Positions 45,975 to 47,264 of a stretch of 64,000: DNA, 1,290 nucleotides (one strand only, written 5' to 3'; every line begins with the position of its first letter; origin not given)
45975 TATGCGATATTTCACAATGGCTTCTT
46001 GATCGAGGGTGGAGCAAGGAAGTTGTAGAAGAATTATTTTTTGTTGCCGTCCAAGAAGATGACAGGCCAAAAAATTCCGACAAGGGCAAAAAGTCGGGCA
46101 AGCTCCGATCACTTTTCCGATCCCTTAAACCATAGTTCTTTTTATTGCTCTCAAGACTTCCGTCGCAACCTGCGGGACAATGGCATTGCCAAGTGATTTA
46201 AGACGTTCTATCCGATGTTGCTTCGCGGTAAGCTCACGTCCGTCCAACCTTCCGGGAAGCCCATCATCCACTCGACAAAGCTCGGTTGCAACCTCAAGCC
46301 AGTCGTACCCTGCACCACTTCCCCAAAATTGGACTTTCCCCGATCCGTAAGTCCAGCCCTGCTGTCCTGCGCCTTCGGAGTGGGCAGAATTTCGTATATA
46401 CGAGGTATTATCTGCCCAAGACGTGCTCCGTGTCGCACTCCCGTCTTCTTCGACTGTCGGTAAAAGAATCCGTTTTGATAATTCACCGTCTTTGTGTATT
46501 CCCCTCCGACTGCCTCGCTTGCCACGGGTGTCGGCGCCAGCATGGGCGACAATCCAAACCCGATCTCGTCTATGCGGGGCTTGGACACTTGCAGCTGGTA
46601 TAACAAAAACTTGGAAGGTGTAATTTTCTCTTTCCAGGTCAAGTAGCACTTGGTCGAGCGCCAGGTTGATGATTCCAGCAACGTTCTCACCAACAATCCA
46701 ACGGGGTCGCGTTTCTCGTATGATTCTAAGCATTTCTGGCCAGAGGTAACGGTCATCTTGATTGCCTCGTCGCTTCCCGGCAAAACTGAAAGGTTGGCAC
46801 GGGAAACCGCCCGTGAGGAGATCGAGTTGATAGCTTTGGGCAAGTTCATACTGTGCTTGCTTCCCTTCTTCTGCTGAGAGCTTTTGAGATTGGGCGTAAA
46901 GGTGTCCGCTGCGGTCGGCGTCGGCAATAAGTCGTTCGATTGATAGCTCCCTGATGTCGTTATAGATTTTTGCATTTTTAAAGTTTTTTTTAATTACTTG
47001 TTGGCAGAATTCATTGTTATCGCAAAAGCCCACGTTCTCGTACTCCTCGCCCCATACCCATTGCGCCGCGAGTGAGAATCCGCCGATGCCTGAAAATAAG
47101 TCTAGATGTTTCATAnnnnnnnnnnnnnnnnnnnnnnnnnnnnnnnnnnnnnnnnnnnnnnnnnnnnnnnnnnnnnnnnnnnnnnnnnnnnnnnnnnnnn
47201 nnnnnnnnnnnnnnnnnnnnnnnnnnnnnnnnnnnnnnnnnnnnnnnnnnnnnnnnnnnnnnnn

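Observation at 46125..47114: Orphan m5C methyltransferase gene carries a second 255-codon frame that also reads as methyltransferase-like protein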

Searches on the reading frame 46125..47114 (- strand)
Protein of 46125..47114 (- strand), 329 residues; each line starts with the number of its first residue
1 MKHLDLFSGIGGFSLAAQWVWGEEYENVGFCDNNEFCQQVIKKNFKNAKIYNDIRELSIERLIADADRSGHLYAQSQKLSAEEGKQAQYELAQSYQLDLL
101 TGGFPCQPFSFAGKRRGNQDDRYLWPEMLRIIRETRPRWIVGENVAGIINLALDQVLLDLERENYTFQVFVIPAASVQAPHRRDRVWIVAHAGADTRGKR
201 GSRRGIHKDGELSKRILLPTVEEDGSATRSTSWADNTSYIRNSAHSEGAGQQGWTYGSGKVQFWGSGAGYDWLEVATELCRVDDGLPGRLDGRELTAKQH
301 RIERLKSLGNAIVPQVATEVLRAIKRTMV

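Call 3: search_protein_families(library=pfam, proteins=[window:46125-47114:-], max_evalue=1)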
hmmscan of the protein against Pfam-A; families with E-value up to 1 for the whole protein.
window:46125-47114:- (329 aa): 2 families
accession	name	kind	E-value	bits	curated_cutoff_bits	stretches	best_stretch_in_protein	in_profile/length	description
PF00145.23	DNA_methylase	-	1.3e-38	133.7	22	2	84-195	50-165/324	C-5 cytosine-specific DNA methylase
PF20944.2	StcE_b-sandwich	-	0.097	13.2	27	1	208-244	9-45/75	Metalloprotease StcE, beta-sandwich domain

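Call 4: search_protein_families(library=phrogs, proteins=[window:46125-47114:-], max_evalue=1)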
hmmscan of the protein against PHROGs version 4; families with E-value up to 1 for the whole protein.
window:46125-47114:- (329 aa): 7 families
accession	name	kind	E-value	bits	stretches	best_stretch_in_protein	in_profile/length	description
phrog_363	-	other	1.7e-66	225.6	1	1-327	54-315/327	DNA methyltransferase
phrog_116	-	other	2.1e-42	146.4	1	1-326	208-491/779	DNA methyltransferase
phrog_5999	-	other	5e-10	40.4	2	2-62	4-63/109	DNA methyltransferase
phrog_32758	-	other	1.5e-08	35.5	1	153-204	5-56/154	DNA methyltransferase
phrog_36267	-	other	7.9e-06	26.7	1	1-64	1-61/151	DNA methyltransferase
phrog_864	-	DNA, RNA and nucleotide metabolism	8.7e-05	22.1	1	75-159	674-759/1064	DNA primase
phrog_29583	-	other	0.0051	16.6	1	96-151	78-134/468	DNA methyltransferase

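Call 6: search_protein_families(library=ncbifam, proteins=[window:46125-47114:-], max_evalue=1)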
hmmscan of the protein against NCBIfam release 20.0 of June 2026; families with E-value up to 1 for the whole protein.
window:46125-47114:- (329 aa): 2 families
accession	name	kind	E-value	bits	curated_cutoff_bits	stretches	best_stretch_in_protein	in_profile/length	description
TIGR00675.1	dcm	superfamily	1.9e-32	113.2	100.65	1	4-193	2-162/329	DNA (cytosine-5-)-methyltransferase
NF007772.0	PRK10458.1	subfamily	2.6e-05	23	710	1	2-121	90-194/472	DNA cytosine methylase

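Call 15: search_dna_similar(query=window:46125-47114:-, collection=phages, mode=protein, max_rows=25)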
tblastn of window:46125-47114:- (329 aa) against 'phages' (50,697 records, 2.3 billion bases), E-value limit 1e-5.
Records with a match: 1452; places in all: 1472; records where one place covers at least 80% of the query: 213.
Best place of each record, by identity: <60% 1452.
By first word of the organism name: Mycobacterium 489; Klebsiella 161; Streptococcus 142; Escherichia 87; Gordonia 58; Paenibacillus 54; Bacteriophage 32; Burkholderia 29; Salmonella 26; Rhodobacter 23; and 88 more.
By host as written in the record: Mycobacterium smegmatis mc2 155 346; - 92; Klebsiella pneumoniae 70; Mycobacterium smegmatis mc#155 60; Gordonia terrae 3612 44; Escherichia coli 43; Mycobacterium smegmatis mc2155 27; Paenibacillus larvae 26; and 413 more.
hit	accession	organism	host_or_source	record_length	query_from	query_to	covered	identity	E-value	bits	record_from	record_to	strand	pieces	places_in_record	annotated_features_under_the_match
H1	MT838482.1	Bacteriophage sp.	human fecal samples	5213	1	328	100%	35.6%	2e-48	179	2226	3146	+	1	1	record has no annotation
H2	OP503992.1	Paenibacillus phage vB_PlaS-1/A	Paenibacillus larvae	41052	1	325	99%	34.7%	1e-49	183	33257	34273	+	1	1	DNA cytosine methyltransferase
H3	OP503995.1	Paenibacillus phage vB_PlaS-5/A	Paenibacillus larvae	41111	1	325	99%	34.7%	1e-49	183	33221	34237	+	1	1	DNA cytosine methyltransferase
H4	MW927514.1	Paenibacillus phage Fitz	Paenibacillus larvae ATCC 9545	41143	1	325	99%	34.7%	1e-49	183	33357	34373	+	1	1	deoxycytosine methyltransferase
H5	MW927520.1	Paenibacillus phage Newport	Paenibacillus larvae ATCC 9545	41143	1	325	99%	34.7%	1e-49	183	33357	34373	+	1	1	deoxycytosine methyltransferase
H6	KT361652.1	Paenibacillus phage Xenia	Paenibacillus larvae NRRL 2605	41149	1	325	99%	34.7%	1e-49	183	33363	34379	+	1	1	DNA-cytosine methyltransferase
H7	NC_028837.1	Paenibacillus phage Xenia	Paenibacillus larvae NRRL 2605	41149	1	325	99%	34.7%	1e-49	183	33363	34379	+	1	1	DNA methyltransferase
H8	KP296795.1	Paenibacillus phage Shelly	Paenibacillus larvae ATCC 9545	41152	1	325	99%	34.7%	1e-49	183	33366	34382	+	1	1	DNA-cytosine methyltransferase | hypothetical protein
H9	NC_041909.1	Paenibacillus phage Shelly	Paenibacillus larvae ATCC 9545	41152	1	325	99%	34.7%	1e-49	183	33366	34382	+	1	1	DNA methyltransferase (x2)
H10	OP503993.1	Paenibacillus phage vB_PlaS-2/A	Paenibacillus larvae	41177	1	325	99%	34.7%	1e-49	183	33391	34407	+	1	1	DNA cytosine methyltransferase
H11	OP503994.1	Paenibacillus phage vB_PlaS-3/A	Paenibacillus larvae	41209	1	325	99%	34.7%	1e-49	183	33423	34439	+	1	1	DNA cytosine methyltransferase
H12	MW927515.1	Paenibacillus phage Gohan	Paenibacillus larvae ATCC 9545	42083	1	325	99%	34.7%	1e-49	183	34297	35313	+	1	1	deoxycytosine methyltransferase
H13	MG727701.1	Paenibacillus phage Leyra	Paenibacillus larvae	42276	1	325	99%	34.7%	1e-49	183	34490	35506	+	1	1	DNA-cytosine methyltransferase (x2)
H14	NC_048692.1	Paenibacillus phage Leyra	Paenibacillus larvae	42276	1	325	99%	34.7%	1e-49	183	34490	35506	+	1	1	DNA methyltransferase (x2)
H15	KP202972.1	Paenibacillus phage HB10c2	Paenibacillus larvae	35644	1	325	99%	34.1%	2e-48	179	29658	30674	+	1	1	ydiP: putative BsuMI modification methylase subunit YdiP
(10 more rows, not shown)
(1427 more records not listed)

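Call 16: get_annotated_region(hit=H9, flank=1500)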
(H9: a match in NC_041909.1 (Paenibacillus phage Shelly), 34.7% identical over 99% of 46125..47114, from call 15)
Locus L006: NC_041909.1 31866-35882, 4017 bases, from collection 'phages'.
description: Bacteriophage Shelly, complete genome.
organism: Paenibacillus phage Shelly (NCBI taxid 1589754)
taxonomy: Viruses; Duplodnaviria; Heunggongvirae; Uroviricota; Caudoviricetes; Fernvirus; Fernvirus shelly
host: Paenibacillus larvae ATCC 9545; source: AFB diseased bee hive; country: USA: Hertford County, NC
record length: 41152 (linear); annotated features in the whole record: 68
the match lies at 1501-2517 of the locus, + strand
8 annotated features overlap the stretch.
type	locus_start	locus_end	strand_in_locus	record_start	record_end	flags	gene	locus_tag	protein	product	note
CDS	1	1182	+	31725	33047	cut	-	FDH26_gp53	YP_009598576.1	DnaB-like replicative helicase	DNA helicase, replicative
CDS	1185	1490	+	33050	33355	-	-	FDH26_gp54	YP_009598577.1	hypothetical protein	Hypothetical Protein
CDS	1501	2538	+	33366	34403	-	-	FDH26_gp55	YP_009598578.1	DNA methyltransferase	DNA-cytosine methyltransferase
CDS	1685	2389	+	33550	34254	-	-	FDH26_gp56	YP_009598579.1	DNA methyltransferase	g55 internal gene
CDS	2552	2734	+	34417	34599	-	-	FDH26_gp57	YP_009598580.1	hypothetical protein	Hypothetical Protein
CDS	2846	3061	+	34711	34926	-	-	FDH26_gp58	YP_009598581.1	hypothetical protein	Hypothetical Protein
CDS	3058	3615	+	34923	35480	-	-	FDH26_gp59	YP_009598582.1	RuvC-like Holliday junction resolvase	RuvC-like resolvase, endonuclease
CDS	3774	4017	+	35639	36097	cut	-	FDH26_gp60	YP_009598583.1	hypothetical protein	Hypothetical Protein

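Call 35: search_protein_families(library=pfam, proteins=[window:46125-47114:-], max_evalue=1)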
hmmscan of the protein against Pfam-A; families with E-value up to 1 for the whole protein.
window:46125-47114:- (329 aa): 2 families
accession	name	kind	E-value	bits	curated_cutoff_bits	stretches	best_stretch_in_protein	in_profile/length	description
PF00145.23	DNA_methylase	-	1.3e-38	133.7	22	2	84-195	50-165/324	C-5 cytosine-specific DNA methylase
PF20944.2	StcE_b-sandwich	-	0.097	13.2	27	1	208-244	9-45/75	Metalloprotease StcE, beta-sandwich domain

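Call 50: find_homologous_proteins(query=window:46125-47114:-)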
Query window:46125-47114:- (329 aa): 8000 proteins with E <= 0.001 among 8000 candidates; the best 120 are listed.
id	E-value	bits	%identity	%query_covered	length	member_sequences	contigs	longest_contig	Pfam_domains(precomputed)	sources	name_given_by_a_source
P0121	1.4e-222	756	100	100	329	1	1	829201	PF00145.24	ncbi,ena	-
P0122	1.3e-195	667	89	99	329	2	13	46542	PF00145.24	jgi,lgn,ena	-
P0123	1.5e-182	624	81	99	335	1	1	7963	PF00145.24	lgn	-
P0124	1.9e-182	624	85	99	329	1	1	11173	PF00145.24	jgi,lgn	-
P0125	4.6e-167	573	77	98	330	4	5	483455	PF00145.24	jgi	jgi:DNA (cytosine-5)-methyltransferase 1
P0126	1.7e-164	565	77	99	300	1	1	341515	PF00145.24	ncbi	-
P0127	1.1e-163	562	74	99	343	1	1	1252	PF00145.24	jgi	-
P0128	1.9e-162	558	74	99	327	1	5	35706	PF00145.24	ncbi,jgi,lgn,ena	jgi:DNA (cytosine-5)-methyltransferase 1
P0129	2.0e-162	558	72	99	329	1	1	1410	PF00145.24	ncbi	-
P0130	8.8e-162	556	74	99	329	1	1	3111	PF00145.24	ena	-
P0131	2.2e-161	555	74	99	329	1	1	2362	PF00145.24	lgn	-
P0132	2.3e-160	551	73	100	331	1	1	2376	PF00145.24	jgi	jgi:DNA (cytosine-5)-methyltransferase 1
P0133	6.0e-159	547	75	99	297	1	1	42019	PF00145.24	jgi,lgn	jgi:DNA (cytosine-5)-methyltransferase 1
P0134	1.2e-156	539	71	99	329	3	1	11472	PF00145.24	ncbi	-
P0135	8.7e-155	533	71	100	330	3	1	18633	PF00145.24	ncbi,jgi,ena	jgi:DNA (cytosine-5)-methyltransferase 1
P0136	4.3e-154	531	70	99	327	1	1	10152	PF00145.24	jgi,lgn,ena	-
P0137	4.7e-154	530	70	100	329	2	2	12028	PF00145.24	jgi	jgi:DNA (cytosine-5)-methyltransferase 1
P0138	5.5e-153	527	72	99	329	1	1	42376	PF00145.24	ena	-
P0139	6.0e-153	527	69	99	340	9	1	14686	PF00145.24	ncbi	-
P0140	3.3e-151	521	69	99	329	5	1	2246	PF00145.24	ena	-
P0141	1.1e-149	516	69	99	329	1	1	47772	PF00145.24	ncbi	-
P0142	1.0e-148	513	67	99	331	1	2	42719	PF00145.24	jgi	jgi:DNA (cytosine-5)-methyltransferase 1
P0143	1.8e-148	512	71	99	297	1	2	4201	PF00145.24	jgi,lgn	jgi:DNA (cytosine-5)-methyltransferase 1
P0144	8.3e-148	510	69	99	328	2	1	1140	PF00145.24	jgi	jgi:DNA (cytosine-5)-methyltransferase 1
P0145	1.7e-147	509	70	99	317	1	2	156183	PF00145.24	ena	-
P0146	1.8e-147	509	70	99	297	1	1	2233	PF00145.24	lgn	-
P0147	4.4e-147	508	69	100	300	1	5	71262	PF00145.24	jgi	jgi:DNA (cytosine-5)-methyltransferase 1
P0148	8.4e-143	493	68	99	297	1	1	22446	PF00145.24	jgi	jgi:DNA (cytosine-5)-methyltransferase 1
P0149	3.2e-142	492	69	99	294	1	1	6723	PF00145.24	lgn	-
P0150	7.1e-141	487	68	99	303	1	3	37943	PF00145.24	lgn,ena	-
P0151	3.9e-140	485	66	99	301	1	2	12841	PF00145.24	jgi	jgi:DNA (cytosine-5)-methyltransferase 1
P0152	6.2e-140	484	68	100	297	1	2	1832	PF00145.24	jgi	jgi:DNA (cytosine-5)-methyltransferase 1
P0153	2.6e-139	482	67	100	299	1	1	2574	PF00145.24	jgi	jgi:DNA (cytosine-5)-methyltransferase 1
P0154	5.2e-138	478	66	99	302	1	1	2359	PF00145.24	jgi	jgi:DNA (cytosine-5)-methyltransferase 1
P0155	6.9e-138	477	66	99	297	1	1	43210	PF00145.24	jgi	jgi:DNA (cytosine-5)-methyltransferase 1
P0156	3.2e-137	475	68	99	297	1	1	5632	PF00145.24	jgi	jgi:DNA (cytosine-5)-methyltransferase 1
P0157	6.6e-137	474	65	99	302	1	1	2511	PF00145.24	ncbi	-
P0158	2.2e-136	472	65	99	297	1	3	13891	PF00145.24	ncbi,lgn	-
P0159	3.1e-136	472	65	99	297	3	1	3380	PF00145.24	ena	-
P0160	4.7e-133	461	66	99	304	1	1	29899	PF00145.24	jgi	jgi:DNA (cytosine-5)-methyltransferase 1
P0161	1.0e-132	460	63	99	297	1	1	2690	PF00145.24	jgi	jgi:DNA (cytosine-5)-methyltransferase 1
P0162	1.9e-132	459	62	99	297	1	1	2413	PF00145.24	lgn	-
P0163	2.1e-132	459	64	99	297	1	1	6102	PF00145.24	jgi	jgi:DNA (cytosine-5)-methyltransferase 1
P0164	2.3e-132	459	63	99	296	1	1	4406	PF00145.24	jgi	jgi:DNA (cytosine-5)-methyltransferase 1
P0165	4.8e-132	458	63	99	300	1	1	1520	PF00145.24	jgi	jgi:DNA (cytosine-5)-methyltransferase 1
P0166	1.1e-131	457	64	99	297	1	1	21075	PF00145.24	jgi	jgi:DNA (cytosine-5)-methyltransferase 1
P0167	1.6e-128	447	63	99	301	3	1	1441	PF00145.24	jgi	-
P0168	7.4e-128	444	60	99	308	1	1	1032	PF00145.24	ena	-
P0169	6.9e-126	438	62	99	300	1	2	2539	PF00145.24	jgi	jgi:DNA (cytosine-5)-methyltransferase 1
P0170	1.3e-116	407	61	100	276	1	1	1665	PF00145.24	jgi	-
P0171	1.9e-114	400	57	98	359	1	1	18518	PF00145.24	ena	-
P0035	1.8e-104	368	57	92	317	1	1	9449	PF00145.24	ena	-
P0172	2.3e-102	361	81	60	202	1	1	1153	PF00145.24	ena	-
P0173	2.7e-97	344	46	99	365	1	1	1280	PF00145.24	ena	-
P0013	1.1e-93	332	71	65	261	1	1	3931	PF00145.24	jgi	jgi:DNA-cytosine methyltransferase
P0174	2.5e-93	331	50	99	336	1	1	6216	PF00145.24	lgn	-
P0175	1.8e-92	328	76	60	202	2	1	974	PF00145.24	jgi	jgi:DNA (cytosine-5)-methyltransferase 1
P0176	5.7e-91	323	48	99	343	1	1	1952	PF00145.24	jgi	-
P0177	2.4e-90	321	44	98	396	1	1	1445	PF00145.24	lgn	-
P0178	3.1e-90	321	47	100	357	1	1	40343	PF00145.24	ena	-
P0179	2.7e-89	318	47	99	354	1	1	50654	PF00145.24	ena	-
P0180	3.1e-89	317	51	99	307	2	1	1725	PF00145.24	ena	-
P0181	4.9e-89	317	50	99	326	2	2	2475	PF00145.24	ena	-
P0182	1.4e-88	315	47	99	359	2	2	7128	PF00145.24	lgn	-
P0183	1.5e-88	315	54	98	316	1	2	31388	PF00145.24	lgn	-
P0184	1.8e-88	315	46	99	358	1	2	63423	PF00145.24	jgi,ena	-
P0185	3.6e-88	314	49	99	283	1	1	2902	PF00145.24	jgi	-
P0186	4.9e-88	313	42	95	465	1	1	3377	PF00145.24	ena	-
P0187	6.5e-88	313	46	99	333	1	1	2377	PF00145.24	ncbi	-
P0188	9.0e-88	313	48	99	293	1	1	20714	PF00145.24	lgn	-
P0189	9.8e-88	312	42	95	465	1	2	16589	PF00145.24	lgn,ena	-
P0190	1.0e-87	312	51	99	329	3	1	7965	PF00145.24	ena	-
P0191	1.2e-87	312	47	99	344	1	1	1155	PF00145.24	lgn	-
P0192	4.1e-87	310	50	99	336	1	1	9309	PF00145.24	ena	-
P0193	6.0e-87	310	41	95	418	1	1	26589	PF00145.24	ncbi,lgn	-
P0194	8.7e-87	309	50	99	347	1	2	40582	PF00145.24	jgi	-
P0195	8.7e-87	309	47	99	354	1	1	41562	PF00145.24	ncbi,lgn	-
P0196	1.4e-86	309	41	95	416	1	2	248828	PF00145.24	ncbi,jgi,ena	ncbi:MAG: DNA (cytosine-5-)-methyltransferase [Parcubacteria group bacterium]|jgi:DNA (cytosine-5)-m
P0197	1.6e-86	308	49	99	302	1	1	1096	PF00145.24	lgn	-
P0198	2.2e-86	308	44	81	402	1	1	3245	PF00145.24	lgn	-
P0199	2.7e-86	308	48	99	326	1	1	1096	PF00145.24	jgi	jgi:DNA (cytosine-5)-methyltransferase 1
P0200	3.5e-86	307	48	99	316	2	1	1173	PF00145.24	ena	-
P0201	3.9e-86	307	46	99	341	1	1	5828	PF00145.24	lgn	-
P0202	4.0e-86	307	51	99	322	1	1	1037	PF00145.24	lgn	-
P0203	6.5e-86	306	52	99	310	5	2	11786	PF00145.24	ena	-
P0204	6.5e-86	306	49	99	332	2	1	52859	PF00145.24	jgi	-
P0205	7.6e-86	306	45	82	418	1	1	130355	PF00145.24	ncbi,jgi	ncbi:MAG: DNA (cytosine-5-)-methyltransferase [Parcubacteria group bacterium]|jgi:DNA (cytosine-5)-m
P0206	1.0e-85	306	42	95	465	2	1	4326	PF00145.24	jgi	-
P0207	1.3e-85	306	40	95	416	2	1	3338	PF00145.24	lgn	-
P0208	1.4e-85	305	47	99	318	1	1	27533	PF00145.24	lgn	-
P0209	1.6e-85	305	50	58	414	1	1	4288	PF00145.24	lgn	-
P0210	1.8e-85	305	47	99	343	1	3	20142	PF00145.24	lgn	-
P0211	2.2e-85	305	39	95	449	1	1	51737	PF00145.24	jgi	jgi:DNA (cytosine-5)-methyltransferase 1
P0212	2.5e-85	305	47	99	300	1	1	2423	PF00145.24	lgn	-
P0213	3.2e-85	304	41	95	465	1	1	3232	PF00145.24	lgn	-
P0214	3.4e-85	304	52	99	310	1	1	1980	PF00145.24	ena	-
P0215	4.1e-85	304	49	100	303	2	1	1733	PF00145.24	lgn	-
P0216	4.2e-85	304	53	62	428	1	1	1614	PF00145.24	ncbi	-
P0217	5.7e-85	303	56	61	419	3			PF00145.24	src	-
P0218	5.9e-85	303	45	99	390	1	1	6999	PF00145.24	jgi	jgi:DNA (cytosine-5)-methyltransferase 1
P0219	6.1e-85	303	49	99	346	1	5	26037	PF00145.24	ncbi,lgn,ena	-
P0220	7.2e-85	303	48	99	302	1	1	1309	PF00145.24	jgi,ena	-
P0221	8.6e-85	303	51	59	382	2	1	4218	PF00145.24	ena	-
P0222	8.8e-85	303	69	60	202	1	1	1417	PF00145.24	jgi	jgi:DNA (cytosine-5)-methyltransferase 1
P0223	1.7e-84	302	42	99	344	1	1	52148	PF00145.24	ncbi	-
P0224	2.0e-84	302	44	82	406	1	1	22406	PF00145.24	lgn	-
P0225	2.1e-84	302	51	99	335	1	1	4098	PF00145.24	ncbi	-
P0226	2.1e-84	302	49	98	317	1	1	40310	PF00145.24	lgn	-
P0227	2.7e-84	301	47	99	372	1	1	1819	PF00145.24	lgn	-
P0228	2.8e-84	301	46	88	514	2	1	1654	PF00145.24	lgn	-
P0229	2.9e-84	301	42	99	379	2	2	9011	PF00145.24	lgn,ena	-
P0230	3.1e-84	301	47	81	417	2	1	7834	PF00145.24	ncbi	ncbi:MAG: DNA cytosine methyltransferase [Patescibacteria group bacterium]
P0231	3.6e-84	301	46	99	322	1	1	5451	PF00145.24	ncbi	-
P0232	3.6e-84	301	46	98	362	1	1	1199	PF00145.24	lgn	-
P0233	4.0e-84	301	40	92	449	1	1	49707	PF00145.24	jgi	-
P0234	4.0e-84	301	51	99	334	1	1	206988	PF00145.24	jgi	jgi:DNA (cytosine-5)-methyltransferase 1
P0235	4.0e-84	301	42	82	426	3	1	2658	PF00145.24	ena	-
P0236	4.6e-84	300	47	99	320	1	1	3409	PF00145.24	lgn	-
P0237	6.5e-84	300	41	95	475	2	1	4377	PF00145.24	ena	-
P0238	6.5e-84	300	40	95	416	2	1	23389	PF00145.24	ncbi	-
